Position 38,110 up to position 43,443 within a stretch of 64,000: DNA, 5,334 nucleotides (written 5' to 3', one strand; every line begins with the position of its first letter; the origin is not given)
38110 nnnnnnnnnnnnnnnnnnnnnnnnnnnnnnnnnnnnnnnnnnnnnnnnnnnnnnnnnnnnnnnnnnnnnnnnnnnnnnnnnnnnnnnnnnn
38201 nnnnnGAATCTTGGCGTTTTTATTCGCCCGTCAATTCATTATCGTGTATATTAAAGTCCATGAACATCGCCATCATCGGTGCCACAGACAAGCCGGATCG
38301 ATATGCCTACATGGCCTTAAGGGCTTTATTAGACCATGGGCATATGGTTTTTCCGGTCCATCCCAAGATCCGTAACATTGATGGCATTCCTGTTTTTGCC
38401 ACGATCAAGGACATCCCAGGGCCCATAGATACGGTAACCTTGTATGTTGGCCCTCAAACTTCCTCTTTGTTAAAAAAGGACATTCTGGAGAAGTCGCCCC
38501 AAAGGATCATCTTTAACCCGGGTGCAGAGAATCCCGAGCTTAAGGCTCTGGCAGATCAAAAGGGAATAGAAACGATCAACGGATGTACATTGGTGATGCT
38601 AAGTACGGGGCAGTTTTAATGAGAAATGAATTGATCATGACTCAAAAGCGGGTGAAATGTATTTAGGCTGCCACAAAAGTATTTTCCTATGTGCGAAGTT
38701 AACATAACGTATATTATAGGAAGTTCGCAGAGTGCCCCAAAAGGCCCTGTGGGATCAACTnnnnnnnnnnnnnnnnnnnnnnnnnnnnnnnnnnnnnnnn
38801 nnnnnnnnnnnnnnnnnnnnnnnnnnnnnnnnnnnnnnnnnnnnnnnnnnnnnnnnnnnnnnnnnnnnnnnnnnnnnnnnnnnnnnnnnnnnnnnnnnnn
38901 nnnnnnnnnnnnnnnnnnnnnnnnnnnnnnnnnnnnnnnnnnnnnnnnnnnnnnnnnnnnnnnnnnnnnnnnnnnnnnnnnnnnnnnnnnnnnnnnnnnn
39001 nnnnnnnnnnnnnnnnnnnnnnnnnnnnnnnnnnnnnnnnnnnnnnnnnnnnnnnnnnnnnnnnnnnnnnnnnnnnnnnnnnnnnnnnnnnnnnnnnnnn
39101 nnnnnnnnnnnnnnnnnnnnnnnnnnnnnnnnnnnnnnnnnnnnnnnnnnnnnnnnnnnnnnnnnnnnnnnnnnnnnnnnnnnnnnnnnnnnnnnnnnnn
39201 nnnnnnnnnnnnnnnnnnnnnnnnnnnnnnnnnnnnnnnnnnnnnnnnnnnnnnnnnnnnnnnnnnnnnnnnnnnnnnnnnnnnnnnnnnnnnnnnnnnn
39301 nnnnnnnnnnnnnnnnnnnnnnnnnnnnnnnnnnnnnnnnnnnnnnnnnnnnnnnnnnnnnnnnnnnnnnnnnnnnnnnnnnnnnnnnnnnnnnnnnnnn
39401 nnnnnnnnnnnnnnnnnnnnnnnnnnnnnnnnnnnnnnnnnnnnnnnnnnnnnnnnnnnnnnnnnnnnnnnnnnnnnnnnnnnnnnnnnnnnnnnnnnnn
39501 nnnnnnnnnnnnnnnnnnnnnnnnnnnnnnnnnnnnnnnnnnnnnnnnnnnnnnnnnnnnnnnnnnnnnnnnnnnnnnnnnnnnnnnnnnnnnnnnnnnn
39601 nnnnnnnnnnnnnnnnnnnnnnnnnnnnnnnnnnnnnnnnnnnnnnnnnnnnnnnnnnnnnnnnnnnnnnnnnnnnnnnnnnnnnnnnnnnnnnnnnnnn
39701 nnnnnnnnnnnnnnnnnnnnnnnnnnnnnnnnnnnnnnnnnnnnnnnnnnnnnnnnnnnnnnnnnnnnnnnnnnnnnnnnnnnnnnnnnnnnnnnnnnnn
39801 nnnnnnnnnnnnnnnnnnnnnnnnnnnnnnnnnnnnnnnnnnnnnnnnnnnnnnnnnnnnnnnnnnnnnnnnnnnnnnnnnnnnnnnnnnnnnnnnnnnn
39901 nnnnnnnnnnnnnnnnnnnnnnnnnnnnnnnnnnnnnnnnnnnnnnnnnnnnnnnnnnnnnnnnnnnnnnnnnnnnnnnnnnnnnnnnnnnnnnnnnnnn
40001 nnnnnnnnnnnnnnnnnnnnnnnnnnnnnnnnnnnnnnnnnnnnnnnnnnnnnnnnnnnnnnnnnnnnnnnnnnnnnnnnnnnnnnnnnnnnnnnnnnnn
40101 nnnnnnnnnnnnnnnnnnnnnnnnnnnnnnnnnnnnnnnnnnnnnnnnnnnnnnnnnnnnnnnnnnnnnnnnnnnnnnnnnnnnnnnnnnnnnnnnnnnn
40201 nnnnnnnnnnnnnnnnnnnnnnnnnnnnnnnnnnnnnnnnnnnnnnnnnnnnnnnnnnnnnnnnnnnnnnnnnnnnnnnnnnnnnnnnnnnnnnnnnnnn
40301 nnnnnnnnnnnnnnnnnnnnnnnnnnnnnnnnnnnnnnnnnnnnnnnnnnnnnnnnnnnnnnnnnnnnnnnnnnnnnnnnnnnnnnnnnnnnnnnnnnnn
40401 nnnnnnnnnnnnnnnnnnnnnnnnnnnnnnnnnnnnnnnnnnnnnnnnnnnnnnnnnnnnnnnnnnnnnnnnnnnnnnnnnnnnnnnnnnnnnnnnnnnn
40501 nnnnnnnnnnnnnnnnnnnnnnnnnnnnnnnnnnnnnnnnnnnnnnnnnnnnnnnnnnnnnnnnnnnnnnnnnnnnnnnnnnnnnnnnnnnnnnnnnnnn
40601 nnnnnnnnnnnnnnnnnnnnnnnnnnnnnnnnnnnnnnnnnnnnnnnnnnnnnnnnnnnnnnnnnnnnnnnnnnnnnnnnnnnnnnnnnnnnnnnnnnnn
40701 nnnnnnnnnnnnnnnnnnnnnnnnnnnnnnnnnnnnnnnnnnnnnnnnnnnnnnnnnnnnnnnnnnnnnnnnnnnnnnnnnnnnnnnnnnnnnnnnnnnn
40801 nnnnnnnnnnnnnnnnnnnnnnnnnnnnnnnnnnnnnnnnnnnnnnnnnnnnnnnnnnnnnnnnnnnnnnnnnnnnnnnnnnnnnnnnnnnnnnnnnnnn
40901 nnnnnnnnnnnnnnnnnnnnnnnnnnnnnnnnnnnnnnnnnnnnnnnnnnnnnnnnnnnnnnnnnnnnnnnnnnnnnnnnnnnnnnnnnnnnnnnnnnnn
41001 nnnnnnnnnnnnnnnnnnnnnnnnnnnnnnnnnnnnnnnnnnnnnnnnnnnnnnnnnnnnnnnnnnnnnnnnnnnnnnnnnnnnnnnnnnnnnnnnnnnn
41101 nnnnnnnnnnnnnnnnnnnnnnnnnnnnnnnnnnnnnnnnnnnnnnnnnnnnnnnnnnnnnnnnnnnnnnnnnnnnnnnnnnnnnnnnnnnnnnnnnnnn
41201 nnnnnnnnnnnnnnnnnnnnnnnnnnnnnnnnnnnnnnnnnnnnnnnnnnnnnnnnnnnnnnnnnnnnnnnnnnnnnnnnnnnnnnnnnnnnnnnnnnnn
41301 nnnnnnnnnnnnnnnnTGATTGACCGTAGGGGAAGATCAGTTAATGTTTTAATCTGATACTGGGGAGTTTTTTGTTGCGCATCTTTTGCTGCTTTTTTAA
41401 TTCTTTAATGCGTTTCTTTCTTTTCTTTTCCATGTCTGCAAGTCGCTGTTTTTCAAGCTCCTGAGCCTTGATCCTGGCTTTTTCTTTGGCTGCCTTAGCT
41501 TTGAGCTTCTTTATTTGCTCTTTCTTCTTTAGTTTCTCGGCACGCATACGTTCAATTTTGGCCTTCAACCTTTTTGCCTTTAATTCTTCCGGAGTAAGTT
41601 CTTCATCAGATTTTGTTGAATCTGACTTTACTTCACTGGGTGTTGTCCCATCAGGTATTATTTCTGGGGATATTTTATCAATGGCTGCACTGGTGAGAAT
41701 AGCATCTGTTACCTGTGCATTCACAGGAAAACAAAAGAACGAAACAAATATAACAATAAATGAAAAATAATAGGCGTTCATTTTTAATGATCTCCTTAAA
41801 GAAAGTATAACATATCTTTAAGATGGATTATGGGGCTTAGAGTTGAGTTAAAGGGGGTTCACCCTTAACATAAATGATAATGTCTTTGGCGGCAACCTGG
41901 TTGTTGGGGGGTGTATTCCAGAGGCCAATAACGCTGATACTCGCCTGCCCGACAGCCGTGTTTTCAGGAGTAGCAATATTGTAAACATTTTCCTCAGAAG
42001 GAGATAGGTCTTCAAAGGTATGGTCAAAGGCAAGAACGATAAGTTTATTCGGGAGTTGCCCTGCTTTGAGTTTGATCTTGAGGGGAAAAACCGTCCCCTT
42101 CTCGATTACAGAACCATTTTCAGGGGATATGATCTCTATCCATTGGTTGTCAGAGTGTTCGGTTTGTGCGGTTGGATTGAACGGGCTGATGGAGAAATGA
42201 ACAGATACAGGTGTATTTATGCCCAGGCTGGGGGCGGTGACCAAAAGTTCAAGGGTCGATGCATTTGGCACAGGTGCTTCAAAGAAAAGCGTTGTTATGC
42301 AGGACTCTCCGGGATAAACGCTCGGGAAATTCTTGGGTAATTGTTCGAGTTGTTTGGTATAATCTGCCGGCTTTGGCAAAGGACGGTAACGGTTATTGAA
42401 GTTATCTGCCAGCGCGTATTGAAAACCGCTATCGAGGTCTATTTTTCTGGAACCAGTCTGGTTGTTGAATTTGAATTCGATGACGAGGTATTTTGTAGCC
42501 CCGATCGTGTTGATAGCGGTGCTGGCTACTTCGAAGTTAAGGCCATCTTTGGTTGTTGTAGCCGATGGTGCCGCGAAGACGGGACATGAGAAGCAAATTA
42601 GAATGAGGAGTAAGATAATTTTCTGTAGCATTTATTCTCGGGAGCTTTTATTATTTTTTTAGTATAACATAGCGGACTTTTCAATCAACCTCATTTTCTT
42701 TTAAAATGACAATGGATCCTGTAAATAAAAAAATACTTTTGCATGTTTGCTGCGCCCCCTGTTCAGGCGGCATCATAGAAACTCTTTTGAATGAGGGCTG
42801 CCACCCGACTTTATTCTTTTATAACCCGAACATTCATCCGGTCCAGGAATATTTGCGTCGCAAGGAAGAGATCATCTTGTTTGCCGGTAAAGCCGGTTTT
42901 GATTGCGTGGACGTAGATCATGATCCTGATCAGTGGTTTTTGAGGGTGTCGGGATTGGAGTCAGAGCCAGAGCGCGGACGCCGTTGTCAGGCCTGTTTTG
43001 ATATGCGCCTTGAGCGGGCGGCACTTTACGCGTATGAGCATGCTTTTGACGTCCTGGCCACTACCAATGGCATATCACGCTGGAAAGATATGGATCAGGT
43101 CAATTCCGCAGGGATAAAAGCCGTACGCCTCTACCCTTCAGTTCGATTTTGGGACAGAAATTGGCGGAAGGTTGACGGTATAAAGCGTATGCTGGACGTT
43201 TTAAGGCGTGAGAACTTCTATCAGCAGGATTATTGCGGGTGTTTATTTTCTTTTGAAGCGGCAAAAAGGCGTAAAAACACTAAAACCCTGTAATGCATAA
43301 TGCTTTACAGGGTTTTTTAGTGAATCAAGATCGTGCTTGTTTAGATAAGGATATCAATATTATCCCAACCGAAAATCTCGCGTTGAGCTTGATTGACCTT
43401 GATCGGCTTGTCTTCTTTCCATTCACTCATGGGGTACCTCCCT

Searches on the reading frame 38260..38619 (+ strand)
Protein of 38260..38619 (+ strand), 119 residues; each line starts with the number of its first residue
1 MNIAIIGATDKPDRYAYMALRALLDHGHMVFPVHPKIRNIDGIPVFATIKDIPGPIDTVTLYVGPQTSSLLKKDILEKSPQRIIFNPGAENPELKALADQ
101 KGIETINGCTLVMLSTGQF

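Call 3: search_protein_families(library=pfam, proteins=[window:38260-38619:+])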
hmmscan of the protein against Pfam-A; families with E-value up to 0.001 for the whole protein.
window:38260-38619:+ (119 aa): 2 families
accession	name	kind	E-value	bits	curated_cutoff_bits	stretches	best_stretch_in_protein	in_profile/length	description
PF13380.12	CoA_binding_2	-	3.1e-29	102.2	22.8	1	2-114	2-115/116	CoA binding domain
PF02629.25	CoA_binding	-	2.6e-05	25.3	22.3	1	2-65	5-72/97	CoA binding domain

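Call 4: search_protein_families(library=ncbifam, proteins=[window:38260-38619:+])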
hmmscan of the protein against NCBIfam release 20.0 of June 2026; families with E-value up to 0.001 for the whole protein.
window:38260-38619:+ (119 aa): 3 families
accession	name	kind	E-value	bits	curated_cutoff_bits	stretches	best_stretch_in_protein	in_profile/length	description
TIGR02717.1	AcCoA-syn-alpha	equivalog_domain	1.5e-09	37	567.15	1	2-78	9-87/447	acetate--CoA ligase alpha subunit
NF045492.1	HydPropCoALig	equivalog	3.2e-05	22.5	1300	1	2-69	256-325/700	3-hydroxypropionate--CoA ligase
NF045494.1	AcCoALig_Archglob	equivalog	0.00053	18.5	1200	1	2-66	226-292/665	acetate--CoA ligase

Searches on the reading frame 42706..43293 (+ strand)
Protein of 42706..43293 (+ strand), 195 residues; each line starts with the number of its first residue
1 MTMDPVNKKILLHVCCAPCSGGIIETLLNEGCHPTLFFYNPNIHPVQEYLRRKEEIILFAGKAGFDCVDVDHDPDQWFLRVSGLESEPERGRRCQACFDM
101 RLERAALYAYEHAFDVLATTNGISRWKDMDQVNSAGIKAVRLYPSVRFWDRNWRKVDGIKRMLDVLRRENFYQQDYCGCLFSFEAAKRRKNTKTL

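Call 31: search_protein_families(library=pfam, proteins=[window:42706-43293:+], max_evalue=0.00001)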
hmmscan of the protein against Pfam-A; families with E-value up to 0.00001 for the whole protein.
window:42706-43293:+ (195 aa): 1 family
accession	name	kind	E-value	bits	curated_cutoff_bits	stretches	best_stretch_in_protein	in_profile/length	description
PF02677.20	QueH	-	4.4e-58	196.7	23.5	1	10-183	1-173/175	Epoxyqueuosine reductase QueH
